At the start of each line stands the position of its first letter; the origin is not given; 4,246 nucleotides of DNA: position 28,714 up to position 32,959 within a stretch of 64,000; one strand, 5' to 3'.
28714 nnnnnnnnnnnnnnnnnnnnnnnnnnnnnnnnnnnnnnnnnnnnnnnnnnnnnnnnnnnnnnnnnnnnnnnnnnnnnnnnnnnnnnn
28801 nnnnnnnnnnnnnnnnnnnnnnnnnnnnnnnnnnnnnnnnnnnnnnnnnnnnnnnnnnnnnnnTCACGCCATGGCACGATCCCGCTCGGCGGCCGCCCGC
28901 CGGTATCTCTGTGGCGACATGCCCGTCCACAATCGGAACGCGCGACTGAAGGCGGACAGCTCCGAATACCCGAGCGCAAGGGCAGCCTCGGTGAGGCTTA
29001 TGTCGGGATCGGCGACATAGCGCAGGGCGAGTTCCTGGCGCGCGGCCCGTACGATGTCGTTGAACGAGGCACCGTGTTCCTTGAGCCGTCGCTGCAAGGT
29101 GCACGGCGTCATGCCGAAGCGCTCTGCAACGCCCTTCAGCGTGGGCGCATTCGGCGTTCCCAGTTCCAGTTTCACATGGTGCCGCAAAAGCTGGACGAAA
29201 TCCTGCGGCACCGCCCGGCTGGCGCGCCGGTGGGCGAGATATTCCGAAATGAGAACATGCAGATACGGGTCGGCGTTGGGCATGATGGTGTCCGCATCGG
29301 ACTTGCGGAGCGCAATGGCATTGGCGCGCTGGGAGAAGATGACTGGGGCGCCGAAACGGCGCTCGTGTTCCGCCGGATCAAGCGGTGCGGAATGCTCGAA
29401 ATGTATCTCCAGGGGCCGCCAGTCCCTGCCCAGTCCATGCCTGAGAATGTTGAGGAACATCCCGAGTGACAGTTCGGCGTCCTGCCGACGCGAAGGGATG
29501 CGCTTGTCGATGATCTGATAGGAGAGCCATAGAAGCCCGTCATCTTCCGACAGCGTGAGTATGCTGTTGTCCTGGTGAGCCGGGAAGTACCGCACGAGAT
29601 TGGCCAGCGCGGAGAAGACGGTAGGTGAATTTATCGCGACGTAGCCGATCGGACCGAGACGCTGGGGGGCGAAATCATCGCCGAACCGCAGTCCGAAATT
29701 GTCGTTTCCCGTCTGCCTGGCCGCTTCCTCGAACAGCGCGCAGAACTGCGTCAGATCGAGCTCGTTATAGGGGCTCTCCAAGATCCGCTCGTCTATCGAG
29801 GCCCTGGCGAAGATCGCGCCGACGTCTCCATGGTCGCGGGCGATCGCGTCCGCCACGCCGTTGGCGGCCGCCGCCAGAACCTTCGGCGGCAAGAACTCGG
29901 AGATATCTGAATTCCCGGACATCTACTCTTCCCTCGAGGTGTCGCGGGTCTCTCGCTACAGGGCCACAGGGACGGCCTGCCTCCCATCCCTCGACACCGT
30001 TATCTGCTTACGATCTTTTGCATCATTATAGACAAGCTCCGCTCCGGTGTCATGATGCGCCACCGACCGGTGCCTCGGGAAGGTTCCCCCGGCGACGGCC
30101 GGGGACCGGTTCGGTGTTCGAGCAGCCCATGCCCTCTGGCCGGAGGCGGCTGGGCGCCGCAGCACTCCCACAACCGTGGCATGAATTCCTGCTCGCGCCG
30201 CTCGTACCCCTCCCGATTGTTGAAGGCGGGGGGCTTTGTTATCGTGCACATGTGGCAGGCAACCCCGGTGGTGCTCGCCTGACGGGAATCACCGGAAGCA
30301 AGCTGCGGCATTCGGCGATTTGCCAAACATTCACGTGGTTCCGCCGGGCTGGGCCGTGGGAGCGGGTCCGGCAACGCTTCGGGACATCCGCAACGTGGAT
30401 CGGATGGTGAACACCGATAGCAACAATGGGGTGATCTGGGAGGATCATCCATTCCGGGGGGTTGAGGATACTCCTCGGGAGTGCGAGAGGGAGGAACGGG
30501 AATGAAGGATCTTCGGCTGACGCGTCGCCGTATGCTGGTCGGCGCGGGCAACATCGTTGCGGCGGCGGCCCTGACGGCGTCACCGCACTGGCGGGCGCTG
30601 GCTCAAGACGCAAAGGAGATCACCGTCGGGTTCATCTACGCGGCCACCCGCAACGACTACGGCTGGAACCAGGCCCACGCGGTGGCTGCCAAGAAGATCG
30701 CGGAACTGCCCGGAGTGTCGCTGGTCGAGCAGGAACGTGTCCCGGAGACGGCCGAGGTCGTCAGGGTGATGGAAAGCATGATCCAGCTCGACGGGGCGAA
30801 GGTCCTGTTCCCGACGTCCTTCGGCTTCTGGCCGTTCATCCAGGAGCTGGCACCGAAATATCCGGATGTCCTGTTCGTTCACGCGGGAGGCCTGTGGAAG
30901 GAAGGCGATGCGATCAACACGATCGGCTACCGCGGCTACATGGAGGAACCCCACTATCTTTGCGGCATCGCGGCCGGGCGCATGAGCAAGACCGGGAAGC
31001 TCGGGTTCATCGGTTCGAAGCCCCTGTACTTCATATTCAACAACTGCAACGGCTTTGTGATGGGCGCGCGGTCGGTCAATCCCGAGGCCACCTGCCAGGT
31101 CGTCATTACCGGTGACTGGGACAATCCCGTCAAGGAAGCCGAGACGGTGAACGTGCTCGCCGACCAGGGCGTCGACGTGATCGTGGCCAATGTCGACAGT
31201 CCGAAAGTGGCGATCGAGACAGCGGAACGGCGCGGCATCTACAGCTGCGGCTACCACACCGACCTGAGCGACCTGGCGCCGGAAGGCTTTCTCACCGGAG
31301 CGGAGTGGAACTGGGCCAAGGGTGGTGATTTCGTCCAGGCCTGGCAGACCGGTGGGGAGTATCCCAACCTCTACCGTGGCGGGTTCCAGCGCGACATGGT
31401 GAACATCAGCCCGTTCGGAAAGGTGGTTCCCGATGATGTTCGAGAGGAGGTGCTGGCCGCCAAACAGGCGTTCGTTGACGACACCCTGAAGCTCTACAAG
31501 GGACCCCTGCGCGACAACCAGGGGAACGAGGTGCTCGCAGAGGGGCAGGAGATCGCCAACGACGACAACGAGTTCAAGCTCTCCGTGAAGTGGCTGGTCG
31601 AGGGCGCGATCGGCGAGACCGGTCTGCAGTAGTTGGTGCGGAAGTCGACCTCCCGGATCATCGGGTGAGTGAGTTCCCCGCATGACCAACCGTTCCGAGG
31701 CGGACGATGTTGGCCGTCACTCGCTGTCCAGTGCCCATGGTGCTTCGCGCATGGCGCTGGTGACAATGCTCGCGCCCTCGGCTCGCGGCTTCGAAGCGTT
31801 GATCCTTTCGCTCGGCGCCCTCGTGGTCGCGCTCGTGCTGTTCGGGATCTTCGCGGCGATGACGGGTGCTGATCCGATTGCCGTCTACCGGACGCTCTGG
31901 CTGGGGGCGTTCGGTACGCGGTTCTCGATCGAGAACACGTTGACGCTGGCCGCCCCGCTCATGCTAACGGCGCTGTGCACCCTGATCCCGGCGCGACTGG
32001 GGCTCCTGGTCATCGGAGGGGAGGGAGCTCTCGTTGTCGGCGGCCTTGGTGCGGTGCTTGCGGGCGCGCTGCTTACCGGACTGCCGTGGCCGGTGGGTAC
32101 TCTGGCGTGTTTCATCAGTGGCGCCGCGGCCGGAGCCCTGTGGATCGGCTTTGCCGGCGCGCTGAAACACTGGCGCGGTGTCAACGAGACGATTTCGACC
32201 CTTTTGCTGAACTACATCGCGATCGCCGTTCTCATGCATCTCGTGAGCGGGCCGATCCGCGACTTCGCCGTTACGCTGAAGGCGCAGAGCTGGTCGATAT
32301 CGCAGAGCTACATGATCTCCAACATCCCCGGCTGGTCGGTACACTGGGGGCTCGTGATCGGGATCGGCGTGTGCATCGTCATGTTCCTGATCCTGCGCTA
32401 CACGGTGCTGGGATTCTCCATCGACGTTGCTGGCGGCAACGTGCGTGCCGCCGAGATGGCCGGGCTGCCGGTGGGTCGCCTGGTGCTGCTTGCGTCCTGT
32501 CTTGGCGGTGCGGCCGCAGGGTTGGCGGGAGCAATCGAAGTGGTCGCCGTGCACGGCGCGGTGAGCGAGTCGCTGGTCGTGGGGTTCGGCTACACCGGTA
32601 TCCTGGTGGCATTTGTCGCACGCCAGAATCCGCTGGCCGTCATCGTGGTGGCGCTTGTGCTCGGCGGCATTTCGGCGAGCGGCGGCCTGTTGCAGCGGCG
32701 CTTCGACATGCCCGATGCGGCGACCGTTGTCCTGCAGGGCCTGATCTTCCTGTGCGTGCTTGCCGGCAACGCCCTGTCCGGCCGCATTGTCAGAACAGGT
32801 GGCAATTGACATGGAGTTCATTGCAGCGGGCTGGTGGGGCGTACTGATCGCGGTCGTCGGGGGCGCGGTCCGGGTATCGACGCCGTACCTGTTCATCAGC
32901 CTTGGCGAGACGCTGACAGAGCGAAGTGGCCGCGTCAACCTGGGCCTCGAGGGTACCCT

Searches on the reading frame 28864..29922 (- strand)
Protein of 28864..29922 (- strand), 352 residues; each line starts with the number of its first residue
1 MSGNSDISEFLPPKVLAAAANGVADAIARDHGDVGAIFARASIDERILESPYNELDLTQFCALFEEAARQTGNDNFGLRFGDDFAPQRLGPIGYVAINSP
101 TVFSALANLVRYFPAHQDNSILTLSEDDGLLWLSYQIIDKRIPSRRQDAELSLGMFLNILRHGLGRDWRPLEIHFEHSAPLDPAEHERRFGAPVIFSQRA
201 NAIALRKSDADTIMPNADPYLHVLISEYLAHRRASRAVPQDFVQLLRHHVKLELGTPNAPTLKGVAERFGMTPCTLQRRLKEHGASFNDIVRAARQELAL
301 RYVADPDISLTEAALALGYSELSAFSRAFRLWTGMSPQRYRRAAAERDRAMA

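Call 33: search_protein_families(library=pfam, proteins=[window:28864-29922:-], max_evalue=0.00001)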
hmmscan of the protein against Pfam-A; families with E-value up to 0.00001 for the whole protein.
window:28864-29922:- (352 aa): 3 families
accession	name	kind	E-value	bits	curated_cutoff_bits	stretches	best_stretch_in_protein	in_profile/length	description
PF12625.12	Arabinose_bd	-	6e-49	167.1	27.6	1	33-212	3-183/185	Arabinose-binding domain of AraC transcription regulator, N-term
PF12833.13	HTH_18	-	6.7e-21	74.8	33.6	1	266-342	2-79/80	Helix-turn-helix domain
PF00165.29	HTH_AraC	-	2.5e-07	31.1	26.6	1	307-342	8-42/42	Bacterial regulatory helix-turn-helix proteins, AraC family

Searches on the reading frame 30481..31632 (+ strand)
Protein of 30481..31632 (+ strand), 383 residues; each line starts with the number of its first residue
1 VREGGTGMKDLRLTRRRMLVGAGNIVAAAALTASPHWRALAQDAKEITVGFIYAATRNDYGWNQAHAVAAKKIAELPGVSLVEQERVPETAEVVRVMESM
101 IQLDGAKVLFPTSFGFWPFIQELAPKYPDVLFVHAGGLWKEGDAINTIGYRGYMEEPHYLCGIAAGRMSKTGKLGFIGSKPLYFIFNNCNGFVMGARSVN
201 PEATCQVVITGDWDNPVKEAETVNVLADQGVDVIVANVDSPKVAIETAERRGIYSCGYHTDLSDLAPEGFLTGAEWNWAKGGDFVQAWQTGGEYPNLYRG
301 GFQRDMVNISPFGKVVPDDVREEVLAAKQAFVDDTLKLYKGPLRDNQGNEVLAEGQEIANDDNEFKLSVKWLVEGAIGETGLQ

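Call 33: search_protein_families(library=pfam, proteins=[window:30481-31632:+], max_evalue=0.00001)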
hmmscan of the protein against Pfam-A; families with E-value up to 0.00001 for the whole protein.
window:30481-31632:+ (383 aa): 1 family
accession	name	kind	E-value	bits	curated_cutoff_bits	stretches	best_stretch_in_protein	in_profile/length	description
PF02608.20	Bmp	-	4.7e-33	114.9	24.1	1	48-281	3-237/301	ABC transporter substrate-binding protein PnrA-like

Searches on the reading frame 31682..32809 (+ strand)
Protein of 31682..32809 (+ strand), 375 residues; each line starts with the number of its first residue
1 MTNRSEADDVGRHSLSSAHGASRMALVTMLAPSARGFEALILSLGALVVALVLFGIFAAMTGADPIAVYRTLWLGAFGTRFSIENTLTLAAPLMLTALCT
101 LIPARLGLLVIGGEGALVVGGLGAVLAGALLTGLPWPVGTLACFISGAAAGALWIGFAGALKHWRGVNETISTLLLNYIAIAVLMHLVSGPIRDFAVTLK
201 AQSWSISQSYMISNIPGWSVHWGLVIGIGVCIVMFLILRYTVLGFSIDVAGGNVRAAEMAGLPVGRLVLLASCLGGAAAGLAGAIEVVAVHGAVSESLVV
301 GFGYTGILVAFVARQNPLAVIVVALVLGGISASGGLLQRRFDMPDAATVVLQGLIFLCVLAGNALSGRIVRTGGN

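Call 33: search_protein_families(library=pfam, proteins=[window:31682-32809:+], max_evalue=0.00001)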
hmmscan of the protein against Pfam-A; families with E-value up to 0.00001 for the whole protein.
window:31682-32809:+ (375 aa): 1 family
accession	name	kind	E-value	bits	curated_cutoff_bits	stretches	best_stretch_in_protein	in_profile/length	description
PF02653.21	BPD_transp_2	-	1.7e-30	106.5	26.8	1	83-360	2-269/269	Branched-chain amino acid transport system / permease component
